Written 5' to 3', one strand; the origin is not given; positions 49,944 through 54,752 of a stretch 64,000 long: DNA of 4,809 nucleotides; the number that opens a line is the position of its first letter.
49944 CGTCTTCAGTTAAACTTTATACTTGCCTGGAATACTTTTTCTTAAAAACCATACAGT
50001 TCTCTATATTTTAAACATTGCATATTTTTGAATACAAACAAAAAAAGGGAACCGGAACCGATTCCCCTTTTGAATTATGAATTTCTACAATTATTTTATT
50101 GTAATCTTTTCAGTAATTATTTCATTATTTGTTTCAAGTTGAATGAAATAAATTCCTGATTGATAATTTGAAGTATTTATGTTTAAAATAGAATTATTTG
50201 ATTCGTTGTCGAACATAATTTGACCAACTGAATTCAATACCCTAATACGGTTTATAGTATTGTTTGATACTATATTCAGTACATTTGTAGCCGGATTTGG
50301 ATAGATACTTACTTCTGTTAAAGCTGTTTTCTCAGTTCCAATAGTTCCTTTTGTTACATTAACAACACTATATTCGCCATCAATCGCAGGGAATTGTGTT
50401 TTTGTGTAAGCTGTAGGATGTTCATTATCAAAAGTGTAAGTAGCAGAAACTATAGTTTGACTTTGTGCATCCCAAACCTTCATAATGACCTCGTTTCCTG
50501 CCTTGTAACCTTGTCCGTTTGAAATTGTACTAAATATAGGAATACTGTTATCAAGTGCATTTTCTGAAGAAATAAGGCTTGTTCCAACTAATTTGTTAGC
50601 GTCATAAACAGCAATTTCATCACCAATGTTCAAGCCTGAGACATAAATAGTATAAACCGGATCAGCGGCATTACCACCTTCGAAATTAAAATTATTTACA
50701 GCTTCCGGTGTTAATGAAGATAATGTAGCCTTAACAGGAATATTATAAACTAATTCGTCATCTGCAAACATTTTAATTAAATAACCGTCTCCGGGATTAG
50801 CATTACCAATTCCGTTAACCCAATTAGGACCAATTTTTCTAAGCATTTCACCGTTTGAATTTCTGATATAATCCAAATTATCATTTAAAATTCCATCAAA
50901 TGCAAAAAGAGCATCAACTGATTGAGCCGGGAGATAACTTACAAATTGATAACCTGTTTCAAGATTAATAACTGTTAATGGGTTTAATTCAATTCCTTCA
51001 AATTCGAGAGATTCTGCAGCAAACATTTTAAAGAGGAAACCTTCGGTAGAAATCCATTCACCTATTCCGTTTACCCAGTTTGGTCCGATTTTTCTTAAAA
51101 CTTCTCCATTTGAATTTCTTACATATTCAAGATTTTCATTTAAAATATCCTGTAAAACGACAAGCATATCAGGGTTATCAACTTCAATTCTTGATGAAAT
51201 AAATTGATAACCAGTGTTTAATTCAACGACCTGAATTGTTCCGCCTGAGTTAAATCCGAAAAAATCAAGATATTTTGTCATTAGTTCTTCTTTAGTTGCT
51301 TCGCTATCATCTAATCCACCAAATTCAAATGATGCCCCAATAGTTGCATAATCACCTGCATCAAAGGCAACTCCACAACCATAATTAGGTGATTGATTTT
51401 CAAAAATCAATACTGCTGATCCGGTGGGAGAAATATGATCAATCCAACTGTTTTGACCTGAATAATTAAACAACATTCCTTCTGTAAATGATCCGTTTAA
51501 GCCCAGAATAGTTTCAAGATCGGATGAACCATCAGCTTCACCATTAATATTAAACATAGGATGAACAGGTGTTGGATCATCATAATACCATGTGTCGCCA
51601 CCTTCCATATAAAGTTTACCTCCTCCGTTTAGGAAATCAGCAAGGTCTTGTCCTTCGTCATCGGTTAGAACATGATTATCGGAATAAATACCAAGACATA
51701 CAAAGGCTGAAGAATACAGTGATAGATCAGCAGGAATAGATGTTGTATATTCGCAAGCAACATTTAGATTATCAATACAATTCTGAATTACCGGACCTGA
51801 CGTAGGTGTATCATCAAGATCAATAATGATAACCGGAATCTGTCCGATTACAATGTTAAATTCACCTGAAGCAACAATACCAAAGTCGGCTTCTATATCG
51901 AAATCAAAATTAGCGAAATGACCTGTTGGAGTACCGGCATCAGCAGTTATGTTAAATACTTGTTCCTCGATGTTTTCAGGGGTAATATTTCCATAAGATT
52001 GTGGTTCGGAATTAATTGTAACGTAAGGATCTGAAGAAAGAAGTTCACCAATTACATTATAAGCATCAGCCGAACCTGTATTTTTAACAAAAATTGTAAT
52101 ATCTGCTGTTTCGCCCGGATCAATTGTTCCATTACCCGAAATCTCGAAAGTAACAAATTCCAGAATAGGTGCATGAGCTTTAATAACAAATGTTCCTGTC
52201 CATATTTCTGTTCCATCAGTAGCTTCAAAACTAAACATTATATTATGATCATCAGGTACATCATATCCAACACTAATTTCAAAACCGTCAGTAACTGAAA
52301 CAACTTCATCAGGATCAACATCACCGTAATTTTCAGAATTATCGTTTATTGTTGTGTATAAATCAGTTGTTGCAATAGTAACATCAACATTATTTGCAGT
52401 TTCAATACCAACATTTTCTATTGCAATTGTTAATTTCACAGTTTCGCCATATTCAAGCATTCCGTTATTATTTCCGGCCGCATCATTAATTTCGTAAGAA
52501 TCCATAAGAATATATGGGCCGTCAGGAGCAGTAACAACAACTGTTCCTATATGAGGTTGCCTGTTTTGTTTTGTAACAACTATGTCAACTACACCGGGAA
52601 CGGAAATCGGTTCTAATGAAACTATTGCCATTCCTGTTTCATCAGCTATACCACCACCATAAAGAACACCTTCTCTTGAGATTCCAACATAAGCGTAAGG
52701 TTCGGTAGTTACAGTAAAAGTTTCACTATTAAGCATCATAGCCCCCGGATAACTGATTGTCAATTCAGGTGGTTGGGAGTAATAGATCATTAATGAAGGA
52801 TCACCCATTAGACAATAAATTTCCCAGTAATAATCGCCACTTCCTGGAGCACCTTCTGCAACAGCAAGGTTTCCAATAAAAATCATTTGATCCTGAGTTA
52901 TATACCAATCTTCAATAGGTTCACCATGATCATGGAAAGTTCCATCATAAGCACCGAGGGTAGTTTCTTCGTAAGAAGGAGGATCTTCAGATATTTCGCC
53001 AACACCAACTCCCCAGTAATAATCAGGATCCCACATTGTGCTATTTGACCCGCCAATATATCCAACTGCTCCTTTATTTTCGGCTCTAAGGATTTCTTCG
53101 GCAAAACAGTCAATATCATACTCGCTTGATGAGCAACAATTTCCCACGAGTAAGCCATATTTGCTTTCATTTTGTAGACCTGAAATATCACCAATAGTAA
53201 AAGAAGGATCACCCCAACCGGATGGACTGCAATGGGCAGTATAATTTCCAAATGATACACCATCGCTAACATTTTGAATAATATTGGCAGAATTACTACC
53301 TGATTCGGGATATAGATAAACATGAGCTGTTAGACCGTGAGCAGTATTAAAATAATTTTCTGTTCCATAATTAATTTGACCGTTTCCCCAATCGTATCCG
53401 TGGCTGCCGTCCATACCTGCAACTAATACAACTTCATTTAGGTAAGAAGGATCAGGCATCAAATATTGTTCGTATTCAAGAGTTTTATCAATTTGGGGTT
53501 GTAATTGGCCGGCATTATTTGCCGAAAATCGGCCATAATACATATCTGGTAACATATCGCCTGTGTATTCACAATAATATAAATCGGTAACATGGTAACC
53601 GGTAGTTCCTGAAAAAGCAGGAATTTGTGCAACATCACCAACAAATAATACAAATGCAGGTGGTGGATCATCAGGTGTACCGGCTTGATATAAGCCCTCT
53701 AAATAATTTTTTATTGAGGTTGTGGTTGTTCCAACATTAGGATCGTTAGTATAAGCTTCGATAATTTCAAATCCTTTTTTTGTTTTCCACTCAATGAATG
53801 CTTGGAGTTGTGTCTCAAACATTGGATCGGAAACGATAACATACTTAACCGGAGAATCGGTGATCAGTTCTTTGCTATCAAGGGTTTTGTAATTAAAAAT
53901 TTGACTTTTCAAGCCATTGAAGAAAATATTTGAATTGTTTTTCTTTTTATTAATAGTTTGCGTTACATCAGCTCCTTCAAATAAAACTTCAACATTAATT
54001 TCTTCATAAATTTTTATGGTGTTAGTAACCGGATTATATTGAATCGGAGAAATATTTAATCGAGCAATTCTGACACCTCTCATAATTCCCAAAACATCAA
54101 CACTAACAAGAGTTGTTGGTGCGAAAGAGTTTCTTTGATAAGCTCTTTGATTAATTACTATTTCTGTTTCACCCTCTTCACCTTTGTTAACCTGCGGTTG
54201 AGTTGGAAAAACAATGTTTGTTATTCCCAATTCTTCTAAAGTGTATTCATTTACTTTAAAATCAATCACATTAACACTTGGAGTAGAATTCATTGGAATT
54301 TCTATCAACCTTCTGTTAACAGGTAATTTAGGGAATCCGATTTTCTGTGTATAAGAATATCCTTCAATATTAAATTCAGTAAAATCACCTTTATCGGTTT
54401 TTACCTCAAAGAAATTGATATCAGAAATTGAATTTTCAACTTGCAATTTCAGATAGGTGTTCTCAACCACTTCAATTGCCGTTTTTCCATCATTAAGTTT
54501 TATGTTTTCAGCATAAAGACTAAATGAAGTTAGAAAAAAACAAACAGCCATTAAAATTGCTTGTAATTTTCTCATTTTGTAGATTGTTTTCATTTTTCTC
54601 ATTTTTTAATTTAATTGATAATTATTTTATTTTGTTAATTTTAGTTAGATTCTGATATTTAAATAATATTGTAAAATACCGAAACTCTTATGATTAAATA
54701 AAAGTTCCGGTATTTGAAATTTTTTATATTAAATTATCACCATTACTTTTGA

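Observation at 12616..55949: Seven secreted proteins with unrelated heads share one conserved, unrecognised C-terminal cassette placed just before the T9SS sorting domain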

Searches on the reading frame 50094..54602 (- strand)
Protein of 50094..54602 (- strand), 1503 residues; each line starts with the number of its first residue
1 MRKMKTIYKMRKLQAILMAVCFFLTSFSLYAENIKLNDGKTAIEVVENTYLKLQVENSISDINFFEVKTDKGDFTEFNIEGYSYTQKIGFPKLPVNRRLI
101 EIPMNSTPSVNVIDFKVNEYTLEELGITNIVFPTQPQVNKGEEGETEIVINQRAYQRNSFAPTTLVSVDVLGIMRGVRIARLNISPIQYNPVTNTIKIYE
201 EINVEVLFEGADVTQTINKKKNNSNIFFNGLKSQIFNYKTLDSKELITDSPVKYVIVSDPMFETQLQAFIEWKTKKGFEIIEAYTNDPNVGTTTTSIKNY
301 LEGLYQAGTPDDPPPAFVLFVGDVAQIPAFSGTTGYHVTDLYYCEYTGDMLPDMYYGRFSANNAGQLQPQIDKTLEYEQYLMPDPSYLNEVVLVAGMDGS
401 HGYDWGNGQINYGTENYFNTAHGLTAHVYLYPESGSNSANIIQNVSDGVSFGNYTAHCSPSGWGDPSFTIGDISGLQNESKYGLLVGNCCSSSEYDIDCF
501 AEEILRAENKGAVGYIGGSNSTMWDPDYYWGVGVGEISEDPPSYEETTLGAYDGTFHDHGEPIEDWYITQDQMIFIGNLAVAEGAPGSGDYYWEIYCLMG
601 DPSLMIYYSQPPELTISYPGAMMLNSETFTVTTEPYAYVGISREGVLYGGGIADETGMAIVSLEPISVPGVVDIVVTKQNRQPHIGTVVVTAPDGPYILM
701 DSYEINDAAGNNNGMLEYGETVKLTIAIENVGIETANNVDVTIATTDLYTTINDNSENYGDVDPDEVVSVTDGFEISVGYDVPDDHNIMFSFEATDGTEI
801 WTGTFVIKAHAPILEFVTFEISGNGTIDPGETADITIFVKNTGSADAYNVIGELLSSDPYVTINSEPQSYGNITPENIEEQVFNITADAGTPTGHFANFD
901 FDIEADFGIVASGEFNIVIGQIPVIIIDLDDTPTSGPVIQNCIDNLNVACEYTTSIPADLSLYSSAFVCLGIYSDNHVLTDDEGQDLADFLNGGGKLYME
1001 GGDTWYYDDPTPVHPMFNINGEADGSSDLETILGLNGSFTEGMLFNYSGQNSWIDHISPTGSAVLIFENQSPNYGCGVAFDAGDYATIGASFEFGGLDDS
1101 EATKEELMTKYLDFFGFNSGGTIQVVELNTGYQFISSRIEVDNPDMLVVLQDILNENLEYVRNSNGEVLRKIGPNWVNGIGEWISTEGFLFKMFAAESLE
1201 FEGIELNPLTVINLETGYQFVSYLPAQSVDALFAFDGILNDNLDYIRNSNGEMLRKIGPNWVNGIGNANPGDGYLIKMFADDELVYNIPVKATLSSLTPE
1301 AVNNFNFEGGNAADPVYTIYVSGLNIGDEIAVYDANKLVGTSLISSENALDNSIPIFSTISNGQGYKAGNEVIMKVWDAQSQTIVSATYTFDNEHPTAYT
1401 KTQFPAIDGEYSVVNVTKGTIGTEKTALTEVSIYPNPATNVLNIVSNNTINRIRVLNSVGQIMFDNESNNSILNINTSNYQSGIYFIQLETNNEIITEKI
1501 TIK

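Call 4: search_protein_families(library=pfam, proteins=[window:50094-54602:-], max_evalue=0.01)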
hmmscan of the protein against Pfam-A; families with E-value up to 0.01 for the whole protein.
window:50094-54602:- (1503 aa): 5 families
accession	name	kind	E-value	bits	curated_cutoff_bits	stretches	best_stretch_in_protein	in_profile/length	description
PF01364.23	Peptidase_C25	-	1.5e-52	179.5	23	1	254-605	1-373/374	Peptidase family C25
PF08126.16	Propeptide_C25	-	5.7e-22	78.3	22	1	55-239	24-198/205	Propeptide_C25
PF03785.20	Peptidase_C25_C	-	1.1e-14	54.4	25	1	611-688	1-78/79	Peptidase family C25, C terminal ig-like domain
PF18962.6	Por_Secre_tail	-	2.9e-12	47.1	27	1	1433-1502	1-75/75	Secretion system C-terminal sorting domain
PF07705.17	CARDB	-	0.0087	16.7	22.7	0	822-887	10-71/101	CARDB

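Call 5: search_protein_families(library=ncbifam, proteins=[window:50094-54602:-], max_evalue=0.01)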
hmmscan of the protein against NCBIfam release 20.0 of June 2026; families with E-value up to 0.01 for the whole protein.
window:50094-54602:- (1503 aa): 4 families
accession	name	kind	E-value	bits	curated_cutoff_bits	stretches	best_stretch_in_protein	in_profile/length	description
TIGR04183.1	Por_Secre_tail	domain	4.7e-11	42.5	23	1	1433-1503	1-72/72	T9SS type A sorting domain-containing protein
NF038113.1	T9SSA_dep_M36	equivalog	5e-07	28.2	885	1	1420-1503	782-869/869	T9SS-dependent M36 family metallopeptidase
TIGR03900.1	prc_long_Delta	hypoth_equivalog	6.1e-06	24.5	660.95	1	702-777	670-748/973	MXAN_5808 family serine peptidase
NF038112.1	myxo_dep_M36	subfamily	0.0066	13.6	1500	0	679-752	843-917/1604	myxosortase-dependent M36 family metallopeptidase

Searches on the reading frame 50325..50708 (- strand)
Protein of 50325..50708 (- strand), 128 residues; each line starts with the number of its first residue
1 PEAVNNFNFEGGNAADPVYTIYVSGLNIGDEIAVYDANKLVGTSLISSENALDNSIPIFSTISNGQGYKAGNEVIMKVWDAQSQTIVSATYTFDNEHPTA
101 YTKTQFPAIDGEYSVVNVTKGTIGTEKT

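Call 9: search_protein_families(library=pfam, proteins=[window:50325-50708:-], max_evalue=10)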
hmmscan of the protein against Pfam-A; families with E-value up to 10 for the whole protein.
seq(128 aa): 0 families

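Call 37: search_solved_structures(query=A4, max_evalue=10, show_alignments=2)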
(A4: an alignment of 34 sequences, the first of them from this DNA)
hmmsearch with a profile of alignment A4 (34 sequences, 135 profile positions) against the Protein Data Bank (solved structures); distinct sequences matched with E-value up to 10: 7.
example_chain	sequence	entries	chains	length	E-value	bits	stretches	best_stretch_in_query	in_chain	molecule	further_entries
7qfk_A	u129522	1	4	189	0.0032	20.7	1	10-61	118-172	SlpX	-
7qfj_A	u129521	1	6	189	0.0083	19.4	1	10-61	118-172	SlpX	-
6fwx_A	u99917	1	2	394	0.06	16.6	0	82-128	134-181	Titin,Titin,Titin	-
7r72_p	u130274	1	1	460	0.14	15.4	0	64-95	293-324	Ribosome biogenesis protein YTM1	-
6elz_p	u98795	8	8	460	0.14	15.4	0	64-95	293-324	Ribosome biogenesis protein YTM1 | YTM1 isoform 1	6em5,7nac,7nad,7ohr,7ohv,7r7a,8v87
9bpw_A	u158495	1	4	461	0.17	15.2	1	6-99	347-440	Fumarate hydratase class II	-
2qwz_A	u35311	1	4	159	0.37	14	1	88-129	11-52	Phenylacetic acid degradation-related protein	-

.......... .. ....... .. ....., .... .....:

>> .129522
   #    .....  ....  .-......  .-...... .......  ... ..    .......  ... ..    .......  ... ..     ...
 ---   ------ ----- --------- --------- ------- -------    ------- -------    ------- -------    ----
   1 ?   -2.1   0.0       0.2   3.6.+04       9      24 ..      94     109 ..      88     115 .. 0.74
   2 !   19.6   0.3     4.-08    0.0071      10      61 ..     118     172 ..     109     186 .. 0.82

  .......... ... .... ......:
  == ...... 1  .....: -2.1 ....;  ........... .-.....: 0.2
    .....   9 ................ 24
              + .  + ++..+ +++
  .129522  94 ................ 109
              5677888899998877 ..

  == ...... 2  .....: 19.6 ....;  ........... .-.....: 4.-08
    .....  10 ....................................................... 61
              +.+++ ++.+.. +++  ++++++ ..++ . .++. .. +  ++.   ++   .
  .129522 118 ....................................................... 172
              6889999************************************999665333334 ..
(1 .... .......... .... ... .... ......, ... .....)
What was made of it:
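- Closest known: Generic bacterial Ig-like spacer domains. Different: No Pfam Ig-like or CBM family matches GG or A-B. The only lead is a marginal 52-residue match of the GG profile to Lactobacillus SlpX (7qfk, E=0.003, call 37).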

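Call 38: search_protein_families(library=pfam, alignment_id=A4, max_evalue=1)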
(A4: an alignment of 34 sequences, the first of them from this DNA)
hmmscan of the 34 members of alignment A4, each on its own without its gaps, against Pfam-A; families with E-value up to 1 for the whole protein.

A. member 1, seq(128 aa): 0 families

B. families by the number of members that match (of 34 scanned): 20 families
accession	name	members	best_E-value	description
PF20258.4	tRNA_Me_trans_C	2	0.11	Aminomethyltransferase beta-barrel domain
PF20260.4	PUA_4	2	0.2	RNA methyltransferase PUA domain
PF06737.19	Transglycosylas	1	0.00066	Transglycosylase-like domain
PF24991.2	Ig_NUP210_4th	1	0.0019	NUP210 forth Ig-like domain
PF17268.7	DUF5334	1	0.0028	Family of unknown function (DUF5334)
PF13180.12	PDZ_2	1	0.0099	PDZ domain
PF12188.13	STAT2_C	1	0.016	Signal transducer and activator of transcription 2 C terminal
PF24142.1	Beta-sand_ComC_1st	1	0.03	EGF-like domain-containing protein ComC first beta-sandwich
PF07703.20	A2M_BRD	1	0.03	Alpha-2-macroglobulin bait region domain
PF14783.12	BBS2_Mid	1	0.042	Ciliary BBSome complex subunit 2, middle region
PF18200.7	Big_11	1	0.065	Bacterial Ig-like domain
PF08845.15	SymE_toxin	1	0.073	Toxin SymE, type I toxin-antitoxin system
PF22449.2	Fim1F_C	1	0.086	Fim1F, C-terminal domain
PF01079.26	Hint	1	0.093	Hint module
PF07497.18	Rho_RNA_bind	1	0.13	Rho termination factor, RNA-binding domain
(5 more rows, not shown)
